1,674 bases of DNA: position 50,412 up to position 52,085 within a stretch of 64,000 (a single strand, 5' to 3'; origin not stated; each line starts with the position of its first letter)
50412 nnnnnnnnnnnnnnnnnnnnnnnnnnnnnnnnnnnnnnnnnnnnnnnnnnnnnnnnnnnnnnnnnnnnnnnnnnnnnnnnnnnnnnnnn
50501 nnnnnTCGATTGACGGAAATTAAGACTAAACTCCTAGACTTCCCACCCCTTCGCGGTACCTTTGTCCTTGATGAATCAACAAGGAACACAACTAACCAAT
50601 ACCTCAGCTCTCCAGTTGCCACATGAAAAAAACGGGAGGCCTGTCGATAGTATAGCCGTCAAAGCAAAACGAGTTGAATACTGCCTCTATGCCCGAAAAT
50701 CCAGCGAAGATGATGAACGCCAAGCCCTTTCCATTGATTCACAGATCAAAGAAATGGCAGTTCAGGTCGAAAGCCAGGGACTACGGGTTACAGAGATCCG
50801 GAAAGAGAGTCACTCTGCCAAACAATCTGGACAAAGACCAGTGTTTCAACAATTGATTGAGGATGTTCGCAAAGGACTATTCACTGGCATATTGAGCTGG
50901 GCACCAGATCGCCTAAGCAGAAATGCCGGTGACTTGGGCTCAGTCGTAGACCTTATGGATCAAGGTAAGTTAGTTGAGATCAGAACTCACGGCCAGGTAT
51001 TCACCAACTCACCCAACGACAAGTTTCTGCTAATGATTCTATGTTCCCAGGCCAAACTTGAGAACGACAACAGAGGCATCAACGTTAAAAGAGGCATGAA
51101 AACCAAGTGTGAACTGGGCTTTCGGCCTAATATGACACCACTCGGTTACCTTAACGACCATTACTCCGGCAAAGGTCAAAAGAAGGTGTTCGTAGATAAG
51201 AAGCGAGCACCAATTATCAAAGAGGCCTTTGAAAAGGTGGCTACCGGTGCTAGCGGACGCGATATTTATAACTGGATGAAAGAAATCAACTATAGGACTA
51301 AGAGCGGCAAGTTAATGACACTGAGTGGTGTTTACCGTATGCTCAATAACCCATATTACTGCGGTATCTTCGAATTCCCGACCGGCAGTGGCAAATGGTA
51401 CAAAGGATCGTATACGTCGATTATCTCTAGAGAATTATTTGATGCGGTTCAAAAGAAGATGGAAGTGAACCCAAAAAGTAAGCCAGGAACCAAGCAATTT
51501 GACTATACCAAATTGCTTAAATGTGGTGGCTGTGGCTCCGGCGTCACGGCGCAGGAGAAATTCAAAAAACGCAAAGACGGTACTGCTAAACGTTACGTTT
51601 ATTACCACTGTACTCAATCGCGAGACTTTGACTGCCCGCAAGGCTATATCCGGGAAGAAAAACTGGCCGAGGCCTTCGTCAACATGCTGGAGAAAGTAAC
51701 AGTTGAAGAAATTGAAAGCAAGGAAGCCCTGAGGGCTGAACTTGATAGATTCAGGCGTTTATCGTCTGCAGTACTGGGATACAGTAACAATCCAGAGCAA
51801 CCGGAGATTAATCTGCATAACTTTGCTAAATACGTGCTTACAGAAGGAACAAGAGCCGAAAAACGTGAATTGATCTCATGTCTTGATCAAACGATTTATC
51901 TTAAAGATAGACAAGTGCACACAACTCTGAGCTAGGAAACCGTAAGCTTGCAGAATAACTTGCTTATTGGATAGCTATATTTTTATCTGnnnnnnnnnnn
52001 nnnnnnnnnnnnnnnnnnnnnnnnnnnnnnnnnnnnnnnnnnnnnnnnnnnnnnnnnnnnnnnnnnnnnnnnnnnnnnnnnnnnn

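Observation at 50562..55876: Candidate defence island: serine recombinase plus a 1,100-aa SF2 helicase with an uncharacterised 600-aa C-terminal half, bounded by tRNA-Ser(UGA)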

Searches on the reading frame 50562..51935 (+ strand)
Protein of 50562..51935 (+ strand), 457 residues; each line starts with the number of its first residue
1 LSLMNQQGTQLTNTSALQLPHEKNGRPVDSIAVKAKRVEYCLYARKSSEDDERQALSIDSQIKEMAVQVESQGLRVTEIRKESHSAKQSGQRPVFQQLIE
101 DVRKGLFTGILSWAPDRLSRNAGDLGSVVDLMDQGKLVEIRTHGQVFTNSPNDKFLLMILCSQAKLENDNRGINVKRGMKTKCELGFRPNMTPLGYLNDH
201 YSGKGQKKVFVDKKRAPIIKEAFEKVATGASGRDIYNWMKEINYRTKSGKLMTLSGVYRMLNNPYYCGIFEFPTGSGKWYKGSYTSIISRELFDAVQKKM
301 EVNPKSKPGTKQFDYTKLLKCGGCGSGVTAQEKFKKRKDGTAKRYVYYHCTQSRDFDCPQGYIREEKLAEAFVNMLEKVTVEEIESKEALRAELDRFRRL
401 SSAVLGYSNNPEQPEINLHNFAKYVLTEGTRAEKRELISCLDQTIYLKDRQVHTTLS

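Call 4: search_protein_families(library=pfam, proteins=[window:50562-51935:+], max_evalue=0.1)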
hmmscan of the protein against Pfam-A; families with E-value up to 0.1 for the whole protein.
window:50562-51935:+ (457 aa): 3 families
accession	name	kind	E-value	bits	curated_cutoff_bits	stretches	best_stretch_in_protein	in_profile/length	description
PF00239.26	Resolvase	-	3.8e-20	72.9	23.3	1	42-182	3-139/145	Resolvase, N terminal domain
PF07508.19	Recombinase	-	9.4e-16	58.4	21.1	1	214-301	2-100/102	Recombinase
PF13408.12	Zn_ribbon_recom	-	2.6e-10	41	25.3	1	316-376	3-57/58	Recombinase zinc beta ribbon domain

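Call 5: search_protein_families(library=padloc, proteins=[window:50562-51935:+], max_evalue=0.1)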
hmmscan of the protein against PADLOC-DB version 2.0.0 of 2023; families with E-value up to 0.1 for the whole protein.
window:50562-51935:+ (457 aa): 0 families

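Call 6: search_protein_families(library=ncbifam, proteins=[window:50562-51935:+], max_evalue=0.1)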
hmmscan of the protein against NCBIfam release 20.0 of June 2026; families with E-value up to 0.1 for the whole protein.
window:50562-51935:+ (457 aa): 6 families
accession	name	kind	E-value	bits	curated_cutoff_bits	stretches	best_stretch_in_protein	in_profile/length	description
NF047343.1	SCCmet_CcrB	equivalog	2.8e-36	125.3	900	1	34-355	5-336/542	cassette chromosome recombinase CcrB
NF041201.1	recomb_XisF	equivalog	5e-24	85.1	375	1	43-379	4-356/465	fdxN element excision recombinase XisF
NF047347.1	SCCmet_CcrC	equivalog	2e-19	69.5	900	1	41-351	6-337/558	cassette chromosome recombinase CcrC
NF047344.1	SCCmet_CcrA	equivalog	3.8e-14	52.6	700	1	43-368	7-313/442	cassette chromosome recombinase CcrA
NF049883.1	resolv_YneB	equivalog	4.3e-09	36.1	175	1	41-209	3-167/211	YneB family resolvase-like protein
NF033518.0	transpos_IS607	equivalog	3.4e-06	26.7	110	1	17-121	33-133/187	IS607 family transposase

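Call 50: search_protein_families(library=phrogs, proteins=[window:50562-51935:+], max_evalue=0.1)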
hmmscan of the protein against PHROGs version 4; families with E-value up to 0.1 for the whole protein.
window:50562-51935:+ (457 aa): 2 families
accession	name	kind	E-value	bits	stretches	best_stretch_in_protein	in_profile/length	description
phrog_95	-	integration and excision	5.7e-65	221.1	1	31-398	81-467/651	integrase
phrog_125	-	DNA, RNA and nucleotide metabolism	5.3e-18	66.5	1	34-193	16-165/254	DNA invertase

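Call 72: find_homologous_proteins(query=window:50562-51932:+, max_evalue=1e-30)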
Query window:50562-51932:+ (457 aa): 8000 proteins with E <= 1e-30 among 8000 candidates; the best 120 are listed.
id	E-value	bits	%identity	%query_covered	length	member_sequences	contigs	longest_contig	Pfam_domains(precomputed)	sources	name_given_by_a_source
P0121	3.1e-277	938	89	99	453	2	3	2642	PF07508.20,PF00239.27,PF13408.13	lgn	-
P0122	2.2e-274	928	89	99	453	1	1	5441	PF07508.20,PF00239.27,PF13408.13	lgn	-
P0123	9.4e-274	926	88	99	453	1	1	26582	PF07508.20,PF00239.27,PF13408.13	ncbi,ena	-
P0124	9.4e-272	919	88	99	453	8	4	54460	PF07508.20,PF00239.27,PF13408.13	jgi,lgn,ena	-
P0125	4.8e-271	917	87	99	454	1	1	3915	PF07508.20,PF00239.27,PF13408.13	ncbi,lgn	-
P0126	3.0e-269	911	87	99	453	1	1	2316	PF07508.20,PF00239.27,PF13408.13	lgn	-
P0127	3.0e-261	885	83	99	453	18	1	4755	PF07508.20,PF00239.27,PF13408.13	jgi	jgi:site-specific DNA recombinase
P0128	2.0e-256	869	84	98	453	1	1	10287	PF07508.20,PF00239.27,PF13408.13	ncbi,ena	-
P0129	2.2e-255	866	84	99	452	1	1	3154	PF07508.20,PF00239.27,PF13408.13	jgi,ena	-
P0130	5.1e-253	858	82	99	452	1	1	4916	PF07508.20,PF00239.27,PF13408.13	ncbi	-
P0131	5.4e-253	858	82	99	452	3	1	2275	PF07508.20,PF00239.27,PF13408.13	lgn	-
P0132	7.2e-253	857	82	99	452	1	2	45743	PF07508.20,PF00239.27,PF13408.13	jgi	jgi:site-specific DNA recombinase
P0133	9.4e-253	857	83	98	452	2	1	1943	PF07508.20,PF00239.27,PF13408.13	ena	-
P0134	1.0e-251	853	82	99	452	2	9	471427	PF07508.20,PF00239.27,PF13408.13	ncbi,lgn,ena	-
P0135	1.1e-251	853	82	99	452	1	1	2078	PF07508.20,PF00239.27,PF13408.13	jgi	jgi:DNA invertase Pin-like site-specific DNA recombinase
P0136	7.1e-251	851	86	94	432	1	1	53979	PF07508.20,PF00239.27,PF13408.13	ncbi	-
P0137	4.0e-250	848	83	99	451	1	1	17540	PF07508.20,PF00239.27,PF13408.13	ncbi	ncbi:MAG: recombinase family protein [Candidatus Saccharimonadales bacterium]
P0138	1.0e-249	847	81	99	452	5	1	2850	PF07508.20,PF00239.27,PF13408.13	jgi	jgi:site-specific DNA recombinase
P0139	1.6e-248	843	81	98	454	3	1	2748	PF07508.20,PF00239.27,PF13408.13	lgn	-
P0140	1.8e-248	843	80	99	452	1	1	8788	PF07508.20,PF00239.27,PF13408.13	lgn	-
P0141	4.3e-248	842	79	99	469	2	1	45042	PF07508.20,PF00239.27,PF13408.13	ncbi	-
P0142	1.0e-247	840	82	98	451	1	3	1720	PF07508.20,PF00239.27,PF13408.13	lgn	-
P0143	4.4e-247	838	80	99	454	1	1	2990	PF07508.20,PF00239.27,PF13408.13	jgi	jgi:DNA invertase Pin-like site-specific DNA recombinase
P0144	1.0e-246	837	79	99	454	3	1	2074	PF07508.20,PF00239.27,PF13408.13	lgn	-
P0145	1.8e-244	830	80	97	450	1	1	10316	PF07508.20,PF00239.27,PF13408.13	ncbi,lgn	-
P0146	3.2e-244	829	78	99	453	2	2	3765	PF07508.20,PF00239.27,PF13408.13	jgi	jgi:site-specific DNA recombinase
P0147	5.0e-244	828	79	98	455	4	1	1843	PF07508.20,PF00239.27,PF13408.13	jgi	jgi:site-specific DNA recombinase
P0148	1.0e-243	827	82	95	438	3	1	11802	PF07508.20,PF00239.27,PF13408.13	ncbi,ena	-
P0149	1.5e-243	827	80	99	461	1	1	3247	PF07508.20,PF00239.27,PF13408.13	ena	-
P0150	2.1e-243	826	78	99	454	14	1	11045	PF07508.20,PF00239.27,PF13408.13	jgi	jgi:DNA invertase Pin-like site-specific DNA recombinase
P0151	4.4e-243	825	79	98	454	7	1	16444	PF07508.20,PF00239.27,PF13408.13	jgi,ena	jgi:site-specific DNA recombinase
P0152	5.8e-243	825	80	98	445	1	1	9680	PF07508.20,PF00239.27,PF13408.13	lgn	-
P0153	1.2e-242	824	80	98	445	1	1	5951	PF07508.20,PF00239.27,PF13408.13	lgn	-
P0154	3.2e-242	822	79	99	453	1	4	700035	PF07508.20,PF00239.27,PF13408.13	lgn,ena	-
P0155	4.2e-242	822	79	99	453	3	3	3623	PF07508.20,PF00239.27,PF13408.13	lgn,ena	-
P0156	6.5e-242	821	79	99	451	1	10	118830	PF07508.20,PF00239.27,PF13408.13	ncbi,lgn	-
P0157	7.2e-242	821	77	100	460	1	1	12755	PF07508.20,PF00239.27,PF13408.13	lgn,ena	-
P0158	9.3e-242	821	79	99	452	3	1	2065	PF07508.20,PF00239.27,PF13408.13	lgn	-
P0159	3.8e-241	819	79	98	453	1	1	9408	PF07508.20,PF00239.27,PF13408.13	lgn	-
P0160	1.1e-240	817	80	98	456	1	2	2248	PF07508.20,PF00239.27,PF13408.13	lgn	-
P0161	4.9e-240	815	80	98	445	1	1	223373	PF07508.20,PF00239.27,PF13408.13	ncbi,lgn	-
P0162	1.5e-239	813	77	98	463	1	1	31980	PF07508.20,PF00239.27,PF13408.13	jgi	jgi:site-specific DNA recombinase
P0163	2.1e-239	813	77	98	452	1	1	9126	PF07508.20,PF00239.27,PF13408.13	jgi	jgi:DNA invertase Pin-like site-specific DNA recombinase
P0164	4.3e-239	812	78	100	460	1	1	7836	PF07508.20,PF00239.27,PF13408.13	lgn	-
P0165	7.9e-239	811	80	98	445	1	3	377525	PF07508.20,PF00239.27,PF13408.13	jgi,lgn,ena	-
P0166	1.1e-238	811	78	98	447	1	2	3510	PF07508.20,PF00239.27,PF13408.13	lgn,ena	-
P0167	1.2e-238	810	78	99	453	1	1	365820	PF07508.20,PF00239.27,PF13408.13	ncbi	-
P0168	2.4e-238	809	77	99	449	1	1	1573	PF07508.20,PF00239.27,PF13408.13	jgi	jgi:DNA invertase Pin-like site-specific DNA recombinase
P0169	2.9e-238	809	78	98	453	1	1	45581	PF07508.20,PF00239.27,PF13408.13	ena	-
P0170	9.1e-238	807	81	94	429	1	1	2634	PF07508.20,PF00239.27,PF13408.13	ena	-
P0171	1.5e-237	807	77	99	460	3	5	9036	PF07508.20,PF00239.27,PF13408.13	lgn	-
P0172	3.5e-237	806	81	94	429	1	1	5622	PF07508.20,PF00239.27,PF13408.13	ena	-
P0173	9.1e-237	804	77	99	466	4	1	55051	PF07508.20,PF00239.27,PF13408.13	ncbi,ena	-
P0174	1.1e-236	804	76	100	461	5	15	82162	PF07508.20,PF00239.27,PF13408.13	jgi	jgi:DNA invertase Pin-like site-specific DNA recombinase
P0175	3.6e-234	796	77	98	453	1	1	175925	PF07508.20,PF00239.27,PF13408.13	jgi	jgi:site-specific DNA recombinase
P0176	6.6e-234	795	77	99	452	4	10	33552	PF07508.20,PF00239.27,PF13408.13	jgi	jgi:site-specific DNA recombinase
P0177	1.6e-233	794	76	98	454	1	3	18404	PF07508.20,PF00239.27,PF13408.13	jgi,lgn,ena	-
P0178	2.0e-233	793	76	99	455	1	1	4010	PF07508.20,PF00239.27,PF13408.13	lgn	-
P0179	2.2e-233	793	75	98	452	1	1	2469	PF07508.20,PF00239.27,PF13408.13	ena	-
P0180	3.7e-232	789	78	96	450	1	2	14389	PF07508.20,PF00239.27,PF13408.13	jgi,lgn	-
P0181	1.7e-231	787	76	98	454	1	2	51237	PF07508.20,PF00239.27,PF13408.13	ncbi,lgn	-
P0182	2.9e-230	783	76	98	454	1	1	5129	PF07508.20,PF00239.27,PF13408.13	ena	-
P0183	6.3e-228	775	75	98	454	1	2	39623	PF07508.20,PF00239.27,PF13408.13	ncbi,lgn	-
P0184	1.7e-221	754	73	99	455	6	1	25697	PF07508.20,PF00239.27,PF13408.13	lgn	-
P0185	3.2e-221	753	72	100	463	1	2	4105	PF07508.20,PF00239.27,PF13408.13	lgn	-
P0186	2.5e-218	743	71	99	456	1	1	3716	PF07508.20,PF00239.27,PF13408.13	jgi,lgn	-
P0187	2.8e-218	743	72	98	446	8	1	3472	PF07508.20,PF00239.27,PF13408.13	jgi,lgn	-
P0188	8.4e-217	738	72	97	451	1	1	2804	PF07508.20,PF00239.27,PF13408.13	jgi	-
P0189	1.4e-215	734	71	98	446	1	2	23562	PF07508.20,PF00239.27,PF13408.13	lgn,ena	-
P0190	4.5e-215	733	71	98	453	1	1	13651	PF07508.20,PF00239.27,PF13408.13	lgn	-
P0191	1.3e-214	731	70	98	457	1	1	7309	PF07508.20,PF00239.27,PF13408.13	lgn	-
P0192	4.1e-214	730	70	98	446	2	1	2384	PF07508.20,PF00239.27,PF13408.13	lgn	-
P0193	4.0e-213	726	70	98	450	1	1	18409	PF07508.20,PF00239.27,PF13408.13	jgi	jgi:DNA invertase Pin-like site-specific DNA recombinase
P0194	1.0e-212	725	71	97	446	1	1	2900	PF07508.20,PF00239.27,PF13408.13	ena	-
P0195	4.6e-212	723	67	98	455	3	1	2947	PF07508.20,PF00239.27,PF13408.13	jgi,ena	-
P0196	2.6e-211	720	70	98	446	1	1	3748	PF07508.20,PF00239.27,PF13408.13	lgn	-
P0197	9.2e-211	718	70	98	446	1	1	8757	PF07508.20,PF00239.27,PF13408.13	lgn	-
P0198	3.4e-210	717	70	98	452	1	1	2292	PF07508.20,PF00239.27,PF13408.13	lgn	-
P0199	1.9e-209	714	69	99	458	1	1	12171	PF07508.20,PF00239.27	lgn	-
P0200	1.9e-207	708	85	78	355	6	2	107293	PF07508.20,PF00239.27,PF13408.13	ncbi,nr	ncbi:recombinase family protein [Candidatus Saccharibacteria bacterium]|nr:recombinase family protei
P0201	2.8e-206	704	68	98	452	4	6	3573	PF07508.20,PF00239.27,PF13408.13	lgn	-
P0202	8.0e-206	702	69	97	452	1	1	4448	PF07508.20,PF00239.27,PF13408.13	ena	-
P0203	2.4e-205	701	67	98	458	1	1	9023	PF07508.20,PF00239.27,PF13408.13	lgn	-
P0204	6.7e-205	699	85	77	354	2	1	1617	PF07508.20,PF00239.27,PF13408.13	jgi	jgi:hypothetical protein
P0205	1.2e-204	698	67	99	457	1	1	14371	PF07508.20,PF00239.27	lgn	-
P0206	1.0e-203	695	66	98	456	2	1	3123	PF07508.20,PF00239.27,PF13408.13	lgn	-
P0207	2.5e-203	694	68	97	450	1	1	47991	PF07508.20,PF00239.27,PF13408.13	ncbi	-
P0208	2.9e-203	694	68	97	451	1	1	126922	PF07508.20,PF00239.27,PF13408.13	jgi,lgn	jgi:site-specific DNA recombinase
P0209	3.1e-203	694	68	97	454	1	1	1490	PF07508.20,PF00239.27,PF13408.13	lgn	-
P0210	2.3e-202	691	68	97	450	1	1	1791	PF07508.20,PF00239.27,PF13408.13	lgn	-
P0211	2.8e-202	691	69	97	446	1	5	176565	PF07508.20,PF00239.27,PF13408.13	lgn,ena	-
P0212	3.9e-202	690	68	97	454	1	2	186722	PF07508.20,PF00239.27,PF13408.13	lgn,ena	-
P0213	7.2e-202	689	67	97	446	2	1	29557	PF07508.20,PF00239.27,PF13408.13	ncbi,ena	-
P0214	1.4e-201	688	67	97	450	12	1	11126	PF07508.20,PF00239.27,PF13408.13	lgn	-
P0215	7.3e-201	686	68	96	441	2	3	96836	PF07508.20,PF00239.27,PF13408.13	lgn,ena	-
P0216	1.8e-200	685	83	77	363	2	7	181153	PF07508.20,PF00239.27,PF13408.13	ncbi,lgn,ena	-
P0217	2.8e-200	684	68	97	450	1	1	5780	PF07508.20,PF00239.27,PF13408.13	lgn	-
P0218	2.8e-200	684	67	98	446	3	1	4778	PF07508.20,PF00239.27,PF13408.13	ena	-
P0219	3.8e-200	684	67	97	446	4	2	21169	PF07508.20,PF00239.27,PF13408.13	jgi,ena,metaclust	metaclust:\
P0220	1.1e-199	682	67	98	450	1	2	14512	PF07508.20,PF00239.27,PF13408.13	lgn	-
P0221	1.5e-199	682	67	98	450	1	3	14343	PF07508.20,PF00239.27,PF13408.13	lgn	-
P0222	7.1e-199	679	69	93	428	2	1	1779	PF07508.20,PF00239.27,PF13408.13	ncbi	-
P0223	7.2e-199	679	65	100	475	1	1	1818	PF07508.20,PF00239.27,PF13408.13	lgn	-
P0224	7.7e-199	679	66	97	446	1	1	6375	PF07508.20,PF00239.27,PF13408.13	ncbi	-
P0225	1.3e-198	678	67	97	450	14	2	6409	PF07508.20,PF00239.27,PF13408.13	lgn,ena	-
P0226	1.5e-198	678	88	73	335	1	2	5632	PF07508.20,PF00239.27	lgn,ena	-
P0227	7.0e-198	676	67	97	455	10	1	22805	PF07508.20,PF00239.27,PF13408.13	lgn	-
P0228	1.9e-196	671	66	97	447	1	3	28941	PF07508.20,PF00239.27,PF13408.13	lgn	-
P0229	3.4e-196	671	66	98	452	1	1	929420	PF07508.20,PF00239.27,PF13408.13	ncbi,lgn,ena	-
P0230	1.1e-195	669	65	98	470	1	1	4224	PF07508.20,PF00239.27,PF13408.13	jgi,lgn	jgi:DNA invertase Pin-like site-specific DNA recombinase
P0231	2.8e-195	667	64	98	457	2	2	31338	PF07508.20,PF00239.27,PF13408.13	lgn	-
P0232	3.1e-195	667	67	96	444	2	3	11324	PF07508.20,PF00239.27,PF13408.13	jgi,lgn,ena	-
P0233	7.3e-195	666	65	98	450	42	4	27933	PF07508.20,PF00239.27,PF13408.13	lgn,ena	-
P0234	2.2e-194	665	66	98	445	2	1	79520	PF07508.20,PF00239.27,PF13408.13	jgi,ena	-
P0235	4.2e-194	664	64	98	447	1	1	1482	PF07508.20,PF00239.27,PF13408.13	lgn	-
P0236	6.1e-194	663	64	98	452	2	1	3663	PF07508.20,PF00239.27,PF13408.13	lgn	-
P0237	3.3e-192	657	65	97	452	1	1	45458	PF07508.20,PF00239.27,PF13408.13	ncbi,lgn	-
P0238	3.9e-192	657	63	97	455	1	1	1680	PF07508.20,PF00239.27,PF13408.13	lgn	-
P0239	1.3e-191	655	64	99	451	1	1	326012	PF07508.20,PF00239.27,PF13408.13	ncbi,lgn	-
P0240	3.7e-191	654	64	98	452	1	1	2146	PF07508.20,PF00239.27,PF13408.13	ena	-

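Call 74: find_encoding_contigs(protein=P0124, flank=10000, max_places=3)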
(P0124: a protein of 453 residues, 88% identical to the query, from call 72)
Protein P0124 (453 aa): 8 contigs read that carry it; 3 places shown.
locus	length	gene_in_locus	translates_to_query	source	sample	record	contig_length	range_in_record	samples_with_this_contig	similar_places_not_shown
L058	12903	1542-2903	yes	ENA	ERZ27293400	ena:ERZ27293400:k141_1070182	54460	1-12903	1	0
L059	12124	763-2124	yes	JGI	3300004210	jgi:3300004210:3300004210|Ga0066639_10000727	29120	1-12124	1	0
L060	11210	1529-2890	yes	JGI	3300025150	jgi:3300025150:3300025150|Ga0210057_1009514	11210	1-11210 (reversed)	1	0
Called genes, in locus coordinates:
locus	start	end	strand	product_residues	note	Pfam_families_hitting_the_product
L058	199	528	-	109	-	-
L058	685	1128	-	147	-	PF04191:PEMT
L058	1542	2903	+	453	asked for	PF00239:Resolvase, PF07508:Recombinase, PF13408:Zn_ribbon_recom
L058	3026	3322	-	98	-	-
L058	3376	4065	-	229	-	PF00156:Pribosyltran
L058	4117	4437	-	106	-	PF05635:23S_rRNA_IVP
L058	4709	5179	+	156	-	PF00011:HSP20, PF17886:ArsA_HSP20 (weak)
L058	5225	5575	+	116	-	PF05635:23S_rRNA_IVP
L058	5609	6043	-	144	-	PF04956:TrbC (weak), PF18895:T4SS_pilin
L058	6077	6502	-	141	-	PF18895:T4SS_pilin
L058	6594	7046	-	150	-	PF04956:TrbC (weak), PF18895:T4SS_pilin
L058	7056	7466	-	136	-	PF18895:T4SS_pilin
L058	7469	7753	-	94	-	PF18895:T4SS_pilin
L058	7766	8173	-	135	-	PF18895:T4SS_pilin (weak)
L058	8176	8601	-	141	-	PF18895:T4SS_pilin (weak)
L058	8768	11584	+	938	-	PF19590:TrbL_3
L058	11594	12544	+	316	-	PF12666:PrgI (weak)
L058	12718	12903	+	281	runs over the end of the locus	PF26593:TraC-like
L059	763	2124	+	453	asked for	PF00239:Resolvase, PF07508:Recombinase, PF13408:Zn_ribbon_recom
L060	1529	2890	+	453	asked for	PF00239:Resolvase, PF07508:Recombinase, PF13408:Zn_ribbon_recom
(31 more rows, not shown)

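Call 75: find_encoding_contigs(protein=P0134, flank=10000, max_places=3)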
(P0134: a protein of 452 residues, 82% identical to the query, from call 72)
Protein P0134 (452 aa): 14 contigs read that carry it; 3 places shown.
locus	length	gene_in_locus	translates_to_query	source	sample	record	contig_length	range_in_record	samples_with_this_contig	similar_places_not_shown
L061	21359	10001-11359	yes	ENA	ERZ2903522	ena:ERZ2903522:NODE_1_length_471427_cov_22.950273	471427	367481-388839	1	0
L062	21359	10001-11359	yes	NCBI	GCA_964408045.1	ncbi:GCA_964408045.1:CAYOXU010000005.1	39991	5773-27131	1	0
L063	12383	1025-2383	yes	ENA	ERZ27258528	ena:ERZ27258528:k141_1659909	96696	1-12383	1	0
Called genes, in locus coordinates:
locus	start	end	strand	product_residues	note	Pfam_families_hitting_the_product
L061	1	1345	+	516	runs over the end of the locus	PF17289:Terminase_6C (weak)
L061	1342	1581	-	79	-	PF12844:HTH_19, PF13560:HTH_31, PF01381:HTH_3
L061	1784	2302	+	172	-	-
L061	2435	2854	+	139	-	-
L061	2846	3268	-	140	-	-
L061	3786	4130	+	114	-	PF22296:bAvd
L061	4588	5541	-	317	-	-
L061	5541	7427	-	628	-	PF00092:VWA (weak), PF13519:VWA_2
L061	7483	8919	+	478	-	PF07728:AAA_5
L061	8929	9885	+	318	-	-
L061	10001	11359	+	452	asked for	PF00239:Resolvase, PF07508:Recombinase, PF13408:Zn_ribbon_recom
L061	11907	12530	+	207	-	-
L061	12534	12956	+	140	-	-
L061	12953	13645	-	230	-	-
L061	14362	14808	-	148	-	-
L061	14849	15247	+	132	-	PF11969:DcpS_C, PF01230:HIT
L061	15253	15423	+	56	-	-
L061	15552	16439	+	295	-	PF01381:HTH_3, PF12844:HTH_19 (weak), PF13443:HTH_26, PF13560:HTH_31, PF00702:Hydrolase, PF13419:HAD_2 (weak)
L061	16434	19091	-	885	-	PF00133:tRNA-synt_1, PF09334:tRNA-synt_1g, PF13603:tRNA-synt_1_2 (weak), PF08264:Anticodon_1, PF10458:Val_tRNA-synt_C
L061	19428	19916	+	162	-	-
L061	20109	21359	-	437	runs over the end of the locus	PF00814:TsaD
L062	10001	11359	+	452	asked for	PF00239:Resolvase, PF07508:Recombinase, PF13408:Zn_ribbon_recom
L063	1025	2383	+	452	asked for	PF00239:Resolvase, PF07508:Recombinase, PF13408:Zn_ribbon_recom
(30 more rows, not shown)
